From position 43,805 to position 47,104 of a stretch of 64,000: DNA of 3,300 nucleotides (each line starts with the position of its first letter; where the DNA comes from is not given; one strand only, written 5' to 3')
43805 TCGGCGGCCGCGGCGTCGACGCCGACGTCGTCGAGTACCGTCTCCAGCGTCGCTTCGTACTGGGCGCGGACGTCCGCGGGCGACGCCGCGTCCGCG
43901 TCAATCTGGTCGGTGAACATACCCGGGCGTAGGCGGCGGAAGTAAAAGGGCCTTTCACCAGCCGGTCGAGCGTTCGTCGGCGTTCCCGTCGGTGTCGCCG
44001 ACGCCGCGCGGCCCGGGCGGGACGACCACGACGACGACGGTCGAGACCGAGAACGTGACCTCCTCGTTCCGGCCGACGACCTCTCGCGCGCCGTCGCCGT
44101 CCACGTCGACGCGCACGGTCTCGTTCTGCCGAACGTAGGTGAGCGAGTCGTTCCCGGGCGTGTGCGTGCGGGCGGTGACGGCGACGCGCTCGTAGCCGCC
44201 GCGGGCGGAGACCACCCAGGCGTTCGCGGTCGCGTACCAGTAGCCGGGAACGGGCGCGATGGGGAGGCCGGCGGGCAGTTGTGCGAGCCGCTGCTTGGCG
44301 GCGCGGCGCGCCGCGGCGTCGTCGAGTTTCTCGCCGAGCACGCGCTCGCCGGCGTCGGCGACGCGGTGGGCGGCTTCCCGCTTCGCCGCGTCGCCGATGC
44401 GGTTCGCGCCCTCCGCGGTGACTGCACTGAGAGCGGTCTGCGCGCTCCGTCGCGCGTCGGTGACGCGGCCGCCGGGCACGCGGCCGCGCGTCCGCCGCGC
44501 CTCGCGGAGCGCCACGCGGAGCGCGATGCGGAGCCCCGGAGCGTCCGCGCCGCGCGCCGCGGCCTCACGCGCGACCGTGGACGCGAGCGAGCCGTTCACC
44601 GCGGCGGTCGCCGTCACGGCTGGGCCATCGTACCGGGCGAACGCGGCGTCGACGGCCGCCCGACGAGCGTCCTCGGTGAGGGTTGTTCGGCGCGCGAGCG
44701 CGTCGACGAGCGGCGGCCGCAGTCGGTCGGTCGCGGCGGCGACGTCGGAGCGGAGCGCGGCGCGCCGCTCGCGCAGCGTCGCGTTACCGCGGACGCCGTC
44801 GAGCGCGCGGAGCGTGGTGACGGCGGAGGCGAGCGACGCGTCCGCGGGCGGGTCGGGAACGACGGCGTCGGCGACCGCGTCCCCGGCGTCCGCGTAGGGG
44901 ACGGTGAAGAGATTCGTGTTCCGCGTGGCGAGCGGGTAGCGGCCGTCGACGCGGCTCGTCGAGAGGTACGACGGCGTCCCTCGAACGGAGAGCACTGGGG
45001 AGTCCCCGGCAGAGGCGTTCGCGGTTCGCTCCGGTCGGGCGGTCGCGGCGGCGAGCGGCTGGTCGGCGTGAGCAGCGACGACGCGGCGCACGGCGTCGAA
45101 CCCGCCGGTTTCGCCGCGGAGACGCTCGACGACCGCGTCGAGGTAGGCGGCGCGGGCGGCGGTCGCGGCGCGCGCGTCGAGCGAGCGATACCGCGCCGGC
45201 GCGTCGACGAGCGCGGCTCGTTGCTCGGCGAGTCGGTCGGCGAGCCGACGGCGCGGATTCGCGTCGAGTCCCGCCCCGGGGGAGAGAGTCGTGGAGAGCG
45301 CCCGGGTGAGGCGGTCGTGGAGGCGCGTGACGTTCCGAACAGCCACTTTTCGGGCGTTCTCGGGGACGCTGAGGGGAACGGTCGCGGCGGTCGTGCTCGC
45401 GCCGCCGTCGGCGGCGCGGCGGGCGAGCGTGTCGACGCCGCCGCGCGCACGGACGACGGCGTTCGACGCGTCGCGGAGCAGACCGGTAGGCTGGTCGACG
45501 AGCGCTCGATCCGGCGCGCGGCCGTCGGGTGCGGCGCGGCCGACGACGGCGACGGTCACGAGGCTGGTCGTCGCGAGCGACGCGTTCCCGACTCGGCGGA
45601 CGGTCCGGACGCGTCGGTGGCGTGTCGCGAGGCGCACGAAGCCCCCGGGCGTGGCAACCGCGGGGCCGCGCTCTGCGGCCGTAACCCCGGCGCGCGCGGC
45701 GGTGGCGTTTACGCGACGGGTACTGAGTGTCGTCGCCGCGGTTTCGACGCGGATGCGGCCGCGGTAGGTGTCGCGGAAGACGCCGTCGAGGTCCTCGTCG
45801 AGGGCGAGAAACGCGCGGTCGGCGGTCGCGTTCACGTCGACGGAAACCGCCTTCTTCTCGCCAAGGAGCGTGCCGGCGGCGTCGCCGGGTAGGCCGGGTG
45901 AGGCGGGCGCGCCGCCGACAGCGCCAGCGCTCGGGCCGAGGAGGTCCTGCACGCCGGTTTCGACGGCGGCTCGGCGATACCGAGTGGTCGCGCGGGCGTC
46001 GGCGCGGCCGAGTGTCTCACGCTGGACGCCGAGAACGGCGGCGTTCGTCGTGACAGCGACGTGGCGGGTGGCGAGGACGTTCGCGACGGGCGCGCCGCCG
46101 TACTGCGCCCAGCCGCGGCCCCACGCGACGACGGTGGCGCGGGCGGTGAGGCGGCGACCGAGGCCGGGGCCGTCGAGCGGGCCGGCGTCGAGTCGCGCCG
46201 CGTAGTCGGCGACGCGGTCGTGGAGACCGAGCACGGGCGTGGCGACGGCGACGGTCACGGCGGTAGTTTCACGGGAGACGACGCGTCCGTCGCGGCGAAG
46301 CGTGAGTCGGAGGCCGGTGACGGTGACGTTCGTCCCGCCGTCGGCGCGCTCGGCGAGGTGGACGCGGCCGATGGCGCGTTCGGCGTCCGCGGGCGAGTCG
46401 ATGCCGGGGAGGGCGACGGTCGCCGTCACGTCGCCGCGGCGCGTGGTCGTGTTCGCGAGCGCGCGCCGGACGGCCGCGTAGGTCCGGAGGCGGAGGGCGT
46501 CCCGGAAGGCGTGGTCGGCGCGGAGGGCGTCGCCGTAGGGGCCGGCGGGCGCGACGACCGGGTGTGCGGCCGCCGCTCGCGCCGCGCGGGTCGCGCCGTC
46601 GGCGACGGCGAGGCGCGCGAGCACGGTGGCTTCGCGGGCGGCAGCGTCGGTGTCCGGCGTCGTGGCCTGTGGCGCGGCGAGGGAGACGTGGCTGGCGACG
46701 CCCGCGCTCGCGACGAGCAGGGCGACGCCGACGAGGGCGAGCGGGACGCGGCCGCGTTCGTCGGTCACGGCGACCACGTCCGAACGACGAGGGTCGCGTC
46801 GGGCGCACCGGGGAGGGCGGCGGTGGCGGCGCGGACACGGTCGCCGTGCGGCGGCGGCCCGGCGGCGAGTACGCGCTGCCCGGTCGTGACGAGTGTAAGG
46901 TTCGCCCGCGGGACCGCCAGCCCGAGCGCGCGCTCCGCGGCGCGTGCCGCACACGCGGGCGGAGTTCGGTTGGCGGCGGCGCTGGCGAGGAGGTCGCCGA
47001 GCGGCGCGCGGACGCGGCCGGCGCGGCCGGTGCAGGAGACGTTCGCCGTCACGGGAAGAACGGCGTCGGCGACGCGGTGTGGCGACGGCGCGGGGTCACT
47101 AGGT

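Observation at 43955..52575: Tad/Flp-like type IV pilus/secretion operon with bacterial-Tad-like gene order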

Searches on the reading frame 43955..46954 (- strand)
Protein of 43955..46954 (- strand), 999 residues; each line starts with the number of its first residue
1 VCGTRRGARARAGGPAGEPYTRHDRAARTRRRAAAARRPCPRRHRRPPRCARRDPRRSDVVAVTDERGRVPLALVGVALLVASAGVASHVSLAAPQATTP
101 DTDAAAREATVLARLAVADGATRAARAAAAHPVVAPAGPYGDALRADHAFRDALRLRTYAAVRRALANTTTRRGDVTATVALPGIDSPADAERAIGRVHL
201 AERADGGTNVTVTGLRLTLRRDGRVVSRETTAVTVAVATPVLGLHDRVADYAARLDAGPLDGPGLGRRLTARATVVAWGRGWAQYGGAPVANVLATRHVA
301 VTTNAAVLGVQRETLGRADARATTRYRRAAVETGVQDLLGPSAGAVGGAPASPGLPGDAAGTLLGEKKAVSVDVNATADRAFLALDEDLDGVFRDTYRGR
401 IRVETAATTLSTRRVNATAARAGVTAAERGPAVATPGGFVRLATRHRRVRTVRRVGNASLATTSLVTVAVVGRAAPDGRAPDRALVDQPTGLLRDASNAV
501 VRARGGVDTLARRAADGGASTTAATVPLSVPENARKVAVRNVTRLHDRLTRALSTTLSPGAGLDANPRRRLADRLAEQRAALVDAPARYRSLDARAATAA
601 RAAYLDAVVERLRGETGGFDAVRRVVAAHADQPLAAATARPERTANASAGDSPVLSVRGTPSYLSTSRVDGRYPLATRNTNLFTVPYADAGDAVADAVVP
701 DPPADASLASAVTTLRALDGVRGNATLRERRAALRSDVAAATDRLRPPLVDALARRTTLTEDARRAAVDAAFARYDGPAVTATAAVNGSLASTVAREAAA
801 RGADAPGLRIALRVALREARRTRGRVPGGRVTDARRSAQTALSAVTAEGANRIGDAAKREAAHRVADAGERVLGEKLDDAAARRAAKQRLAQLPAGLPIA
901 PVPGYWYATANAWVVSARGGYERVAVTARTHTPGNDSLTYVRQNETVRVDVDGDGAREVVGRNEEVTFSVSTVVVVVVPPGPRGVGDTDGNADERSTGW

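Call 7: search_protein_families(library=pfam, proteins=[window:43955-46954:-], max_evalue=0.01)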
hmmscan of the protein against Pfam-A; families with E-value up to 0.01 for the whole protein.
window:43955-46954:- (999 aa): 1 family
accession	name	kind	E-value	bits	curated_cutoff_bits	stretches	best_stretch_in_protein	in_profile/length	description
PF23957.1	DUF7286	-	3.4e-243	810.8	27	1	65-999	2-1000/1000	Family of unknown function (DUF7286)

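Call 8: search_protein_families(library=ncbifam, proteins=[window:43955-46954:-], max_evalue=0.01)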
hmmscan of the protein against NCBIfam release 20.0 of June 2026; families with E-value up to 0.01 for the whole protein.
window:43955-46954:- (999 aa): 0 families

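Call 39: find_homologous_proteins(query=window:43955-46768:-)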
Query window:43955-46768:- (937 aa): 344 proteins with E <= 0.001 among 8000 candidates; the best 120 are listed.
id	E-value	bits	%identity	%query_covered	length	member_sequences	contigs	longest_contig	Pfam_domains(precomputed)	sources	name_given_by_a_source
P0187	0.0e+0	1906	100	100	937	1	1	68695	PF23957.2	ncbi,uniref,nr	ncbi:DUF7286 family protein [Halocalculus aciditolerans]|uniref:Uncharacterized protein n=1 Tax=Halo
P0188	0.0e+0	1178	67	100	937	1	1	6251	PF23957.2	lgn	-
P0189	7.8e-135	469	41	100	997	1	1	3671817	PF23957.2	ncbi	ncbi:hypothetical protein ACFQH6_05175 [Halobacteriaceae archaeon GCM10025711]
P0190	4.5e-124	434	41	100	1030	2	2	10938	PF23957.2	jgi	jgi:hypothetical protein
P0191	1.1e-123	433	40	100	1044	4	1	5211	PF23957.2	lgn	-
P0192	2.1e-121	425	39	100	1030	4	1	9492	PF23957.2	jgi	jgi:hypothetical protein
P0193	6.0e-121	424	40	100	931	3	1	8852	PF23957.2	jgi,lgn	-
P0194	1.4e-120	422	40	100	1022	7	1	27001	PF23957.2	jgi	jgi:hypothetical protein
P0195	2.2e-119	418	37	100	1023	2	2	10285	PF23957.2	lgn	-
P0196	3.8e-117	411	40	100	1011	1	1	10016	PF23957.2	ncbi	-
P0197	1.2e-116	409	39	97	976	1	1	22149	PF23957.2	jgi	jgi:hypothetical protein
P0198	7.9e-116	407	40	100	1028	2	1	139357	PF23957.2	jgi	-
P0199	8.1e-116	407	38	100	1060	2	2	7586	PF23957.2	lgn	-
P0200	1.1e-115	406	39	100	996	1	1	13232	PF23957.2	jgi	jgi:hypothetical protein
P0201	1.3e-115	406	36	100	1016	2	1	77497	PF23957.2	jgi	-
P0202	1.4e-115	406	37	93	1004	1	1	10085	PF23957.2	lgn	-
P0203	4.5e-115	404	37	100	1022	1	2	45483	PF23957.2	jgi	-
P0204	5.2e-115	404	40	100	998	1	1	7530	PF23957.2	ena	-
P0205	1.0e-114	403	40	100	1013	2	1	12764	PF23957.2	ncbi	-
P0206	2.2e-114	402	38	100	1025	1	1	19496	PF23957.2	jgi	jgi:hypothetical protein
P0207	5.8e-114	400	39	100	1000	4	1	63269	PF23957.2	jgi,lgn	-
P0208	1.9e-113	399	40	99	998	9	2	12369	PF23957.2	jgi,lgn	jgi:hypothetical protein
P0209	2.0e-113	399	37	100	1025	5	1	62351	PF23957.2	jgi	-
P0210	3.0e-113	398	40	100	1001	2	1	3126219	PF23957.2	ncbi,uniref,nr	ncbi:DUF7286 family protein [Halomarina litorea]|uniref:DUF7286 family protein n=1 Tax=Halomarina li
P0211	6.2e-113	397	38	100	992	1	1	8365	PF23957.2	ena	-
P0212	7.7e-113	397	41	58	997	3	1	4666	PF23957.2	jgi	jgi:hypothetical protein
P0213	1.1e-112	396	37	100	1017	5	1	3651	PF23957.2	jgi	jgi:hypothetical protein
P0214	1.5e-112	396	38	100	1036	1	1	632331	PF23957.2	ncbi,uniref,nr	ncbi:DUF7286 family protein [Halorussus amylolyticus]|uniref:DUF7286 family protein n=1 Tax=Haloruss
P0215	2.9e-112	395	38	100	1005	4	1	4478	PF23957.2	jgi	jgi:hypothetical protein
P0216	7.4e-112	393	44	34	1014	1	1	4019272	PF23957.2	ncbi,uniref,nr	ncbi:DUF7286 family protein [Halorarum salinum]|uniref:Uncharacterized protein n=1 Tax=Halorarum sal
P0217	4.4e-111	391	38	100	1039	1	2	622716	PF23957.2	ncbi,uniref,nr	ncbi:DUF7286 family protein [Halegenticoccus tardaugens]|uniref:DUF7286 family protein n=1 Tax=Haleg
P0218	4.8e-111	391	39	100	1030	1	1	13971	PF23957.2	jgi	jgi:hypothetical protein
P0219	8.2e-111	390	37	100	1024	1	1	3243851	PF23957.2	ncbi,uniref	ncbi:DUF7286 family protein [Haloplanus salilacus]|uniref:DUF7286 family protein n=1 Tax=Haloplanus 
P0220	1.2e-110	390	37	100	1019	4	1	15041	PF23957.2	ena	-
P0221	1.2e-110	389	40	100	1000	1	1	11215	PF23957.2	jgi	jgi:hypothetical protein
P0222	1.3e-110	389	37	100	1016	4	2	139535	PF23957.2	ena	-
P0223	1.4e-110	389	37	93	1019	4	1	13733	PF23957.2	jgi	-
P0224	2.2e-110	389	37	100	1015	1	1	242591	PF23957.2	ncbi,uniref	ncbi:DUF7286 family protein [Haloplanus sp. C73]|uniref:DUF7286 family protein n=1 Tax=Haloplanus sp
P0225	2.3e-110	389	37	100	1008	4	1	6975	PF23957.2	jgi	jgi:hypothetical protein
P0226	4.0e-110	388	35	100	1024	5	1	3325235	PF23957.2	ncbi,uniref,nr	ncbi:hypothetical protein DU500_08750 [Haloplanus rubicundus]|uniref:Uncharacterized protein n=1 Tax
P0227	4.7e-110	388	36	100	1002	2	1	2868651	PF23957.2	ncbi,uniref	ncbi:DUF7286 family protein [Haladaptatus sp. CMSO5]|uniref:DUF7286 family protein n=1 Tax=Haladapta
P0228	5.2e-110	387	36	100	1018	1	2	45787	PF23957.2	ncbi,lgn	ncbi:MAG: hypothetical protein ABEJ73_05630 [Haloplanus sp.]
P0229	5.4e-110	387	36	100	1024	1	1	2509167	PF23957.2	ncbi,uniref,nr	ncbi:DUF7286 family protein [Halobacterium zhouii]|uniref:DUF7286 family protein n=1 Tax=Halobacteri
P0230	5.5e-110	387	39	100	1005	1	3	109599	PF23957.2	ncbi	ncbi:MAG: hypothetical protein V5A62_08385 [Haloarculaceae archaeon]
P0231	1.0e-109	386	45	34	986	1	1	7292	PF23957.2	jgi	-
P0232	1.3e-109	386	46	30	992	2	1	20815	PF23957.2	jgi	-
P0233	1.3e-109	386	40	53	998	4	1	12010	PF23957.2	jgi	-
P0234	1.3e-109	386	39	93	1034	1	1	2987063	PF23957.2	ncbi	-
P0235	1.7e-109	386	36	100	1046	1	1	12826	PF23957.2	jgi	jgi:hypothetical protein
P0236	2.3e-109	385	49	29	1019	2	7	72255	PF23957.2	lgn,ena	-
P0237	2.9e-109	385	38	100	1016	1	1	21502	PF23957.2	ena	-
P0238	3.7e-109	385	37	100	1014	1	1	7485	PF23957.2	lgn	-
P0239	4.1e-109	384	45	30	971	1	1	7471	PF23957.2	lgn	-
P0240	4.5e-109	384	37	100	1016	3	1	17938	PF23957.2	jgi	jgi:hypothetical protein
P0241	5.8e-109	384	35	100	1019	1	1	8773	PF23957.2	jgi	-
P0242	6.4e-109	384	38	61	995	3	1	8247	PF23957.2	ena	-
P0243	1.1e-108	383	37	100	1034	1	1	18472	PF23957.2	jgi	jgi:hypothetical protein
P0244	1.2e-108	383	37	100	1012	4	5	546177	PF23957.2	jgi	-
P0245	1.4e-108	383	36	100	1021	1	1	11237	PF23957.2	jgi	jgi:hypothetical protein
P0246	2.8e-108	382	38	100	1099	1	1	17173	PF23957.2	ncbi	ncbi:MAG: hypothetical protein ABEJ22_06390 [Haloferacaceae archaeon]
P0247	3.8e-108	381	37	100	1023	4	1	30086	PF23957.2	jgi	-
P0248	1.1e-107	380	38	100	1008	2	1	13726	PF23957.2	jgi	jgi:hypothetical protein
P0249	1.3e-107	379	36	100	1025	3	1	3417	PF23957.2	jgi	-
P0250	1.5e-107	379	37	54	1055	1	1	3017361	PF23957.2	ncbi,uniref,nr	ncbi:DUF7286 family protein [Halorussus pelagicus]|uniref:DUF7286 family protein n=1 Tax=Halorussus 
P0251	1.7e-107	379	37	100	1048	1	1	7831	PF23957.2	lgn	-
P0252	2.4e-107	379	36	100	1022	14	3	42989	PF23957.2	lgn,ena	-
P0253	2.6e-107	378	37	100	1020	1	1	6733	PF23957.2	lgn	-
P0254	5.4e-107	377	39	100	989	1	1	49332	PF23957.2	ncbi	ncbi:MAG: hypothetical protein ABEJ88_05070 [Halobacterium sp.]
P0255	5.9e-107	377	39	100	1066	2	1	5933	PF23957.2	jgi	jgi:hypothetical protein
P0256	9.5e-107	377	39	45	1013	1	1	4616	PF23957.2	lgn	-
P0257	2.0e-106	376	35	100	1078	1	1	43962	PF23957.2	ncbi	-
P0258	3.6e-106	375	37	100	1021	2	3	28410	PF23957.2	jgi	jgi:hypothetical protein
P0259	4.4e-106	374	34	100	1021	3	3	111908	PF23957.2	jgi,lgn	-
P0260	4.6e-106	374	34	100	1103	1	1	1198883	PF23957.2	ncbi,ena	-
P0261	5.0e-106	374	36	100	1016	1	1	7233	PF23957.2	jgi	jgi:hypothetical protein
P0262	5.5e-106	374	39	100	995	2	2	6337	PF23957.2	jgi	jgi:hypothetical protein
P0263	6.5e-106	374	38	58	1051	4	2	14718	PF23957.2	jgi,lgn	jgi:hypothetical protein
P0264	7.2e-106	374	39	100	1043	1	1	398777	PF23957.2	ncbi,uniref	ncbi:DUF7286 family protein [Halobaculum sp. EA56]|uniref:DUF7286 family protein n=1 Tax=Halobaculum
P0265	9.8e-106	373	36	100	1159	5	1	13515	PF23957.2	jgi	jgi:hypothetical protein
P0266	1.0e-105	373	35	100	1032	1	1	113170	PF23957.2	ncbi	ncbi:MAG: hypothetical protein ABEJ78_04430 [Haloferacaceae archaeon]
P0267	1.2e-105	373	37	100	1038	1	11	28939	PF23957.2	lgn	-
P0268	1.3e-105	373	36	100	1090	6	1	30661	PF23957.2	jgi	jgi:hypothetical protein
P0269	1.3e-105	373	39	100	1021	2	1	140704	PF23957.2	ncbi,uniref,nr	ncbi:DUF7286 family protein [Halorussus marinus]|uniref:DUF7286 family protein n=1 Tax=Halorussus ma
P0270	1.4e-105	373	37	100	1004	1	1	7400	PF23957.2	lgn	-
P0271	1.6e-105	372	36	100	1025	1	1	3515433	PF23957.2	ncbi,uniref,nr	ncbi:DUF7286 family protein [Haloplanus pelagicus]|uniref:DUF7286 family protein n=1 Tax=Haloplanus 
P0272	1.7e-105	372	39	100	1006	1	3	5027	PF23957.2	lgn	-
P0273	1.9e-105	372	36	100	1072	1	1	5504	PF23957.2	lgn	-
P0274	2.1e-105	372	37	100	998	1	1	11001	PF23957.2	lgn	-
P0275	2.6e-105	372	38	100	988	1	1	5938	PF23957.2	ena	-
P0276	2.9e-105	372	35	100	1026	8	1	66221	PF23957.2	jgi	jgi:hypothetical protein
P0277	3.2e-105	372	36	100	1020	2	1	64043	PF23957.2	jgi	jgi:hypothetical protein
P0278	4.3e-105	371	36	100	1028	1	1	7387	PF23957.2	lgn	-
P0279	8.5e-105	370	36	100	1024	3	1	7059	PF23957.2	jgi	jgi:hypothetical protein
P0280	8.9e-105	370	36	99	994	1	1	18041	PF23957.2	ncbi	-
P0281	1.6e-104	369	37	100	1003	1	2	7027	PF23957.2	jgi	jgi:hypothetical protein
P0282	1.6e-104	369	36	100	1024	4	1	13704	PF23957.2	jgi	jgi:hypothetical protein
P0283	1.6e-104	369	36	100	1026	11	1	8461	PF23957.2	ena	-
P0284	4.2e-104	368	37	100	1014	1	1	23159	PF23957.2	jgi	jgi:hypothetical protein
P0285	5.3e-104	368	35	100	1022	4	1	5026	PF23957.2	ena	-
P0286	1.5e-103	366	36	100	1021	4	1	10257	PF23957.2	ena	-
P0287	1.6e-103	366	36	100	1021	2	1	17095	PF23957.2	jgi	jgi:hypothetical protein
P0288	1.6e-103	366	35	99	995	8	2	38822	PF23957.2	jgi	jgi:hypothetical protein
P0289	1.7e-103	366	35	99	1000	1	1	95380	PF23957.2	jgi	-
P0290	1.8e-103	366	47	30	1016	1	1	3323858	PF23957.2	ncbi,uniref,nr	ncbi:DUF7286 family protein [Halorarum halobium]|uniref:DUF7286 family protein n=1 Tax=Halorarum hal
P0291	2.7e-103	365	38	100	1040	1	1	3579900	PF23957.2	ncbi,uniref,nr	ncbi:hypothetical protein M0R89_12240 [Halorussus limi]|uniref:Uncharacterized protein n=1 Tax=Halor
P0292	3.3e-103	365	36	100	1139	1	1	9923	PF23957.2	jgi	-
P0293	5.1e-103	364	36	100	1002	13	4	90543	PF23957.2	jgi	-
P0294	5.8e-103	364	43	36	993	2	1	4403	PF23957.2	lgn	-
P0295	5.9e-103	364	38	100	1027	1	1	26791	PF23957.2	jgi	-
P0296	5.9e-103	364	39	57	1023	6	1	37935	PF23957.2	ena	-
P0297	1.0e-102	363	36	100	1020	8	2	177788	PF23957.2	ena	-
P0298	1.2e-102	363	34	100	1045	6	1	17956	PF23957.2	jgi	jgi:hypothetical protein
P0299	2.2e-102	362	35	100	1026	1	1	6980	PF23957.2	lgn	-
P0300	4.8e-102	361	36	100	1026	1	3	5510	PF23957.2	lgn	-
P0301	5.3e-102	361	38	100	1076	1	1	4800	PF23957.2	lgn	-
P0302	6.1e-102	361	36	100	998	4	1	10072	PF23957.2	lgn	-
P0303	1.8e-101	359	36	100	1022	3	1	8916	PF23957.2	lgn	-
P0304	1.8e-101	359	35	100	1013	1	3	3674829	PF23957.2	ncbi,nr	ncbi:hypothetical protein VB773_17565 [Haloarculaceae archaeon H-GB2-1]|nr:hypothetical protein [Hal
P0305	2.0e-101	359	37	100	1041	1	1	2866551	PF23957.2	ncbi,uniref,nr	ncbi:DUF7286 family protein [Haladaptatus salinisoli]|uniref:DUF7286 family protein n=1 Tax=Haladapt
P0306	3.0e-101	358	37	57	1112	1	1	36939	PF23957.2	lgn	-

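Call 55: predict_structure(alignment_id=A3)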
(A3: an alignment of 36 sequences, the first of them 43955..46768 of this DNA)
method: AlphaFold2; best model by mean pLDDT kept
length: 937 residues; sequences in the alignment: 36
mean_pLDDT: 74.9   pTM: 0.45
mean pLDDT of the five models: 74.9, 74.4, 70.5, 70.0, 64.8
residues with pLDDT >= 90: 329; 70-90: 319; 50-70: 88; < 50: 201
segments of 3 or more residues with pLDDT < 50: 1-12, 16-18, 20-36, 278-307, 497-501, 563-588, 619-639, 787-796, 798-816, 818-847, 917-937
pLDDT, mean of each block of 10 residues (from residue 1): 32 47 37 51 88 94 96 95 96 97 88 91 94 95 88 93 90 93 93 88 88 73 59 82 91 89 81 60 28 25 41 87 89 91 92 80 91 90 93 84 94 80 84 89 90 82 89 89 87 60 73 87 88 91 91 62 44 29 37 81 49 65 36 41 78 69 79 91 94 93 95 87 88 93 86 90 82 66 51 47 42 44 40 30 45 85 86 83 95 93 91 57 36 28
secondary structure, 60 per line:
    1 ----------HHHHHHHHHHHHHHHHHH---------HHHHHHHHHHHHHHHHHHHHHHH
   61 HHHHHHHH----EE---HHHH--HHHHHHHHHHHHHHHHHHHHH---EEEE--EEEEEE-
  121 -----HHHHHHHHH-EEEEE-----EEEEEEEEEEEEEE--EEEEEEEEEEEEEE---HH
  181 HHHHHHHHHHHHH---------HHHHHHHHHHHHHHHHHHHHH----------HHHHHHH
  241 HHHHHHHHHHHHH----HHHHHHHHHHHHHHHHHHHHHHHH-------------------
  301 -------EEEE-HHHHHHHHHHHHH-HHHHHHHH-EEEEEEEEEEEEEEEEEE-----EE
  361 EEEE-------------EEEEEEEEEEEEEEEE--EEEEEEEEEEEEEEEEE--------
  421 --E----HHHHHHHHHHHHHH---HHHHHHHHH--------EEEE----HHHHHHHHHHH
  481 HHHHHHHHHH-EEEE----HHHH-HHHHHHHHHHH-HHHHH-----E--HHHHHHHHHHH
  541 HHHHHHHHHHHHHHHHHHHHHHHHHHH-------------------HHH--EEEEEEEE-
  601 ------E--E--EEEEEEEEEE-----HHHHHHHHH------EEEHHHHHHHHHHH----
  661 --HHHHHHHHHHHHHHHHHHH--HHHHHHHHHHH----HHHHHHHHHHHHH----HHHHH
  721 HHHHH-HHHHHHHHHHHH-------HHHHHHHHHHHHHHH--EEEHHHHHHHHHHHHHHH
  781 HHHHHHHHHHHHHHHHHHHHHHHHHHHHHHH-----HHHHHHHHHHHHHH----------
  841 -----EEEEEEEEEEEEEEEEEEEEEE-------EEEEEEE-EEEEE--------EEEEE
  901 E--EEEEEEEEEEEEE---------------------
elements in order (helices of 4 or more, strands of 3 or more residues): H11-28 H38-68 H78-81 H84-104 E108-111 E114-119 H126-134 E136-140 E146-159 E162-175 H179-193 H203-223 H234-253 H258-281 E308-311 H313-325 H327-334 E336-353 E359-364 E378-393 E396-412 H428-441 H445-453 E462-465 H470-490 E492-495 H500-503 H505-515 H517-521 H530-567 E592-599 E613-622 H628-636 E643-645 H646-656 H663-681 H684-694 H699-711 H716-725 H727-738 H746-760 E763-765 H766-811 H817-830 E846-867 E875-881 E883-887 E896-901 E904-916
